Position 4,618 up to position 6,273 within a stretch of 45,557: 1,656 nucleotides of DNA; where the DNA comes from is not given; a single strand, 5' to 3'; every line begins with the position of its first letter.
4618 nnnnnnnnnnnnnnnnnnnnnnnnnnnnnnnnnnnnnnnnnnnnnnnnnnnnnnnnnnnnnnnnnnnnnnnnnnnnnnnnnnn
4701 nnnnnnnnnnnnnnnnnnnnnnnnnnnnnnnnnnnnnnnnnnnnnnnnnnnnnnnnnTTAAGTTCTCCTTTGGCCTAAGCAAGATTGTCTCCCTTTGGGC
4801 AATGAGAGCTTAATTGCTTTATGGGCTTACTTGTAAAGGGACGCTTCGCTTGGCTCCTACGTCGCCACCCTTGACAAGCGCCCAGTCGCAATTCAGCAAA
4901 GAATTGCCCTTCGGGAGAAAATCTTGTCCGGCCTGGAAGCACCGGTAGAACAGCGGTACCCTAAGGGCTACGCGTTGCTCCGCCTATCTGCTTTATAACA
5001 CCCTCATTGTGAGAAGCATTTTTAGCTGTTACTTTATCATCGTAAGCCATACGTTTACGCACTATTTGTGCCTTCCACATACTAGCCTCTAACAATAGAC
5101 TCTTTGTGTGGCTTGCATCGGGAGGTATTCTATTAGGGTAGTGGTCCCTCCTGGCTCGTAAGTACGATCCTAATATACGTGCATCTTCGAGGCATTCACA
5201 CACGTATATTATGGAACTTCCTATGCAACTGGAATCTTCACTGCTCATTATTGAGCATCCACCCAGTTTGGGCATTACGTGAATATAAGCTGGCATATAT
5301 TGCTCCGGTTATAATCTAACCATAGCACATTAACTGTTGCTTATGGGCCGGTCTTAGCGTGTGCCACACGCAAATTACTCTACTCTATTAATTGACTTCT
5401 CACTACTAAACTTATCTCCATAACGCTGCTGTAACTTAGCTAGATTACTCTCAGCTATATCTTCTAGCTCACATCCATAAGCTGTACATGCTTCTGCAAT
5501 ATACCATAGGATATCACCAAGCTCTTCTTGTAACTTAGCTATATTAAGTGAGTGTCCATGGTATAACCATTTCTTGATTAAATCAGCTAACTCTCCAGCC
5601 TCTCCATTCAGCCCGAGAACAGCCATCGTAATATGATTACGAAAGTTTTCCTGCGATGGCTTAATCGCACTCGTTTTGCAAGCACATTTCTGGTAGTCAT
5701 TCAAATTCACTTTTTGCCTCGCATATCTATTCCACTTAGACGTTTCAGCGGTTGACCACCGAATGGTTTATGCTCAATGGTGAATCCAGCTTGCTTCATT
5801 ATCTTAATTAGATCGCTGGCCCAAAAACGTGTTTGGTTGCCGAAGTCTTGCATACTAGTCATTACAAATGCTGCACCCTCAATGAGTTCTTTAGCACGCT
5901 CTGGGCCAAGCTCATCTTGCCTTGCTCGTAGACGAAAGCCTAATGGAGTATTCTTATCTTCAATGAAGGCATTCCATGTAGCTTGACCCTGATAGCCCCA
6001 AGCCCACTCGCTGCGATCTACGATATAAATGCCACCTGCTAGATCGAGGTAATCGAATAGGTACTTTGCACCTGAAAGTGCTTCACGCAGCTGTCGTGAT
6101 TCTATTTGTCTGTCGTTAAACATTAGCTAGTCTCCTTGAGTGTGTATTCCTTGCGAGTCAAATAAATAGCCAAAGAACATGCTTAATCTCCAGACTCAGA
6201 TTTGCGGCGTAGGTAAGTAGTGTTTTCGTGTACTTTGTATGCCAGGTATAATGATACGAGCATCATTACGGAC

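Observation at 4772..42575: Six-copy family of structured intergenic elements: covarying closing helix plus a hairpin with TTGACA in both arms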

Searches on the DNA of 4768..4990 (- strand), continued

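Call 75: search_with_rna_model(model_id=R1, sources=[L067, L068, L069, L070, L071, L072, L073, L074, L075, L076, L077, L078, L079, L080, L081], max_evalue=0.1)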
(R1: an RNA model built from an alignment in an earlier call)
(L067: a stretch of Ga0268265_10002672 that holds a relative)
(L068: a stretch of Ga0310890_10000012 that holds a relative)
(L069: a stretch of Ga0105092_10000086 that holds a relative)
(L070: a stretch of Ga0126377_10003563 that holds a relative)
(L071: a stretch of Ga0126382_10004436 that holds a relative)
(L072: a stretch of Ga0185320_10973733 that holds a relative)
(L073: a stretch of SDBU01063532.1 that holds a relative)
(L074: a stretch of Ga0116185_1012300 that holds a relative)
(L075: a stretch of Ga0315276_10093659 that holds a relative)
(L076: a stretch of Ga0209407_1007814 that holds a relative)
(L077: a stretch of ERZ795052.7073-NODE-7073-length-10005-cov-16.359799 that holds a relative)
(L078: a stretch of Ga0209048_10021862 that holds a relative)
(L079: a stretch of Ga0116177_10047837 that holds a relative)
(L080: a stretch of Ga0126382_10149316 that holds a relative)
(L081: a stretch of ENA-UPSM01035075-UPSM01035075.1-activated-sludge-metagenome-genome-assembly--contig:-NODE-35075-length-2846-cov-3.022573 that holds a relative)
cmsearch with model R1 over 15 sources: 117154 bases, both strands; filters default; matches with E-value up to 0.1: 5.
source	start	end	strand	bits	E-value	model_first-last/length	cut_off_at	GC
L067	8308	8477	+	160.4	6.8e-45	1-170/170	no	0.49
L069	15161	15323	+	68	5.6e-18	1-170/170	no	0.52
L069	6204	6374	+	33.6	6.2e-08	1-170/170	no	0.57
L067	8307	8470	-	30.9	3.6e-07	1-170/170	no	0.51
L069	15160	15323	-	18.7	0.0013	1-170/170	no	0.52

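Call 99: search_with_rna_model(model_id=R1, sources=[L083, L084, L085, L086, L087, L088, L089, L090, L091, L092, L093, L094, L095, L096, L097, L098, L099, L100, L101, L102, L103, L104, L105, L106], max_evalue=0.01)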
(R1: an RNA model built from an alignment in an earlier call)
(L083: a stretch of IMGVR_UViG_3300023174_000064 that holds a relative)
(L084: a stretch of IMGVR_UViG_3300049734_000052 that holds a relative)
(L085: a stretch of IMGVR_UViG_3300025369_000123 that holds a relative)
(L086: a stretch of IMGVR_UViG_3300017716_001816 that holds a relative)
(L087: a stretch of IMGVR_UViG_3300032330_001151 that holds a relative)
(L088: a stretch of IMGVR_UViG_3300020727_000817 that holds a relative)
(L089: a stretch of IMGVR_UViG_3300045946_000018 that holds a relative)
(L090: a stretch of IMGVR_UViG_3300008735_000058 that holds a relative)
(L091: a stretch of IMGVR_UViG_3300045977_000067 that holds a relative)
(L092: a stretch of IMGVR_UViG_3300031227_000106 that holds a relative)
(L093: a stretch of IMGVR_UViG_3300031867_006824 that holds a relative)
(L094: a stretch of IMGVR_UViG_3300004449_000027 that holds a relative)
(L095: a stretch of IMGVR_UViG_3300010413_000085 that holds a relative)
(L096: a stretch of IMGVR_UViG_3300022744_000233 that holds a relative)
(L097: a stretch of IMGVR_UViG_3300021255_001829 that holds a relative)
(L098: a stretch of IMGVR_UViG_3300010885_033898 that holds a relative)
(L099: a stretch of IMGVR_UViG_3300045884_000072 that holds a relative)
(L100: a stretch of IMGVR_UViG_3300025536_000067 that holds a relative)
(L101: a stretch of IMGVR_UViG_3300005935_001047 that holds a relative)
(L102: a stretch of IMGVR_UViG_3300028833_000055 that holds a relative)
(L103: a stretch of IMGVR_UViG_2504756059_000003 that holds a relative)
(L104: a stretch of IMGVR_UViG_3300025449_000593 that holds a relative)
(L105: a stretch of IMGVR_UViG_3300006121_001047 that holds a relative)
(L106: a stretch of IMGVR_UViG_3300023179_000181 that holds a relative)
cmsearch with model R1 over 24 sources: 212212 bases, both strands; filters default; matches with E-value up to 0.01: 8.
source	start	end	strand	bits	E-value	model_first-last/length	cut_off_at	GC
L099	5924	6083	+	50.9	1e-12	1-170/170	no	0.53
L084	403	553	+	37.5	8.2e-09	1-170/170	no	0.59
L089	3584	3734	-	37.5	8.2e-09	1-170/170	no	0.59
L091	4302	4452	-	37.5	8.2e-09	1-170/170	no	0.59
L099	11694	11844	+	37.5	8.2e-09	1-170/170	no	0.59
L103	2911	3064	+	31.9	3.5e-07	1-170/170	no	0.63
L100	8085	8238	-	26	1.8e-05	1-170/170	no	0.63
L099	4031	4179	-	16.6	0.0098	1-170/170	no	0.62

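Call 105: search_dna_similar(query=window:4768-4990:-, collection=phages, mode=distant, max_evalue=0.01, max_rows=15)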
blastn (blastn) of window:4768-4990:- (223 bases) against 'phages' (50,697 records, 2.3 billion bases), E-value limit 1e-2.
No match.

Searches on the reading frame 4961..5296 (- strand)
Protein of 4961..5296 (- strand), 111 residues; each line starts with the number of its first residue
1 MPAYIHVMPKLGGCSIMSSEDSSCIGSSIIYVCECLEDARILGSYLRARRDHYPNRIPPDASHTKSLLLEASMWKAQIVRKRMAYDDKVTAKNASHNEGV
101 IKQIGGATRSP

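Call 69: search_protein_families(library=pfam, proteins=[window:4961-5296:-], max_evalue=0.01)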
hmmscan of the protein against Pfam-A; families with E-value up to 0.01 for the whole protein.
window:4961-5296:- (111 aa): 0 families

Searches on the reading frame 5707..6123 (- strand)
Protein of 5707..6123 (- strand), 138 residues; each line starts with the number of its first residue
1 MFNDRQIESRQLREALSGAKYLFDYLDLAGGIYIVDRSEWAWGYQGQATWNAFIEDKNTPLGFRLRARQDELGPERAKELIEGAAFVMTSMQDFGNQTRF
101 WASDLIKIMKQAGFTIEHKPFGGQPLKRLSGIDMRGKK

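Call 39: find_related_loci(query=window:5707-6123:-, collection=viral_contigs, flank=10000)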
Query window:5707-6123:- (138 aa) in viral_contigs; peptide patterns used: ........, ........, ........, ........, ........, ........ (x = any residue, [..] = any of these).
2 stretches matched a pattern, but none encodes a relative of the query by tblastn (E <= 1e-3).
